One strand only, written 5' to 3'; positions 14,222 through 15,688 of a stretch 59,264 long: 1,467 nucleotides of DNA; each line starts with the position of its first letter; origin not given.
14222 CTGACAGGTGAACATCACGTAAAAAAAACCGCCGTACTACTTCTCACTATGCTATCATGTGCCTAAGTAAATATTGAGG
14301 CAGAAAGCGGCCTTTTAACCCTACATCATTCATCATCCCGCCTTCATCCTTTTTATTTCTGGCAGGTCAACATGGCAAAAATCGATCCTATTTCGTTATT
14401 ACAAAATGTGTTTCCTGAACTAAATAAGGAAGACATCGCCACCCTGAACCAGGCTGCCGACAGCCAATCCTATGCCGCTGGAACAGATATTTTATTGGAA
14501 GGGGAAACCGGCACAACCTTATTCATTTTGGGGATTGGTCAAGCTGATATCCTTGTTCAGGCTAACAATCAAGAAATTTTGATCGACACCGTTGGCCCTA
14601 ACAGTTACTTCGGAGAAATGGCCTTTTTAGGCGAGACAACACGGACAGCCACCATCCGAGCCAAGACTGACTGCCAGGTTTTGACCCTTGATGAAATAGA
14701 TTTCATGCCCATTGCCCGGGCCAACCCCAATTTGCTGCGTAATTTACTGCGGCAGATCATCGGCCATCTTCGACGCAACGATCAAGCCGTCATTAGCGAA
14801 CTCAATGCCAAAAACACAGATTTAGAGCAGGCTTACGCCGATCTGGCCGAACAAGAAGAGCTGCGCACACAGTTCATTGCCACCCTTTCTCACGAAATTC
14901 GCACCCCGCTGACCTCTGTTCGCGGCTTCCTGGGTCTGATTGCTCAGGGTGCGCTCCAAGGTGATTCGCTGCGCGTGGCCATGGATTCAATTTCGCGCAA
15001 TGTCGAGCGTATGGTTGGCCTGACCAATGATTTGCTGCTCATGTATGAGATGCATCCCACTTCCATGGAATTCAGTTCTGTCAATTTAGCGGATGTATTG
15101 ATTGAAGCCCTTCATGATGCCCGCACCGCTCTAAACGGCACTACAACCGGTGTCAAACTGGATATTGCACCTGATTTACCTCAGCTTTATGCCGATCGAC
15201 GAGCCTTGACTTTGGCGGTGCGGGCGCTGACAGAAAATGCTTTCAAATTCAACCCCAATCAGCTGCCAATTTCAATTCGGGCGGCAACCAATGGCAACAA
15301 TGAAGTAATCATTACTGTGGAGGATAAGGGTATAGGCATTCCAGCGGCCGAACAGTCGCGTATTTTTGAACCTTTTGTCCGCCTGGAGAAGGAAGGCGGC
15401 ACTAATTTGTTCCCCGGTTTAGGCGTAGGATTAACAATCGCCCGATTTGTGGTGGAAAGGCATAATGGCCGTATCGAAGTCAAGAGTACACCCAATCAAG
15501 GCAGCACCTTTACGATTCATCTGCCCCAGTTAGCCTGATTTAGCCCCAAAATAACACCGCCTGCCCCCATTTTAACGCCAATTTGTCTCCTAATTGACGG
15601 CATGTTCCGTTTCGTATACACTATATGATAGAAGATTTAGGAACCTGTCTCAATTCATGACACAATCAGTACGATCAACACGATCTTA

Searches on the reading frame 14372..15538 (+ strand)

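Call 38: search_protein_families(library=pfam, proteins=[window:14372-15538:+], max_evalue=0.00001)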
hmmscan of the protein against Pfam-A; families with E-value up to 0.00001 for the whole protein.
window:14372-15538:+ (388 aa): 3 families
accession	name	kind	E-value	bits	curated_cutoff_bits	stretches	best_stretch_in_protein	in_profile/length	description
PF02518.31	HATPase_c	-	1.1e-24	87.5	26.4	1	275-386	2-109/111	Histidine kinase-, DNA gyrase B-, and HSP90-like ATPase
PF00027.35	cNMP_binding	-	9.8e-18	64.4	27.5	1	32-115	2-86/89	Cyclic nucleotide-binding domain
PF00512.31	HisKA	-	6e-15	55.5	26.9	1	165-224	2-60/66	His Kinase A (phospho-acceptor) domain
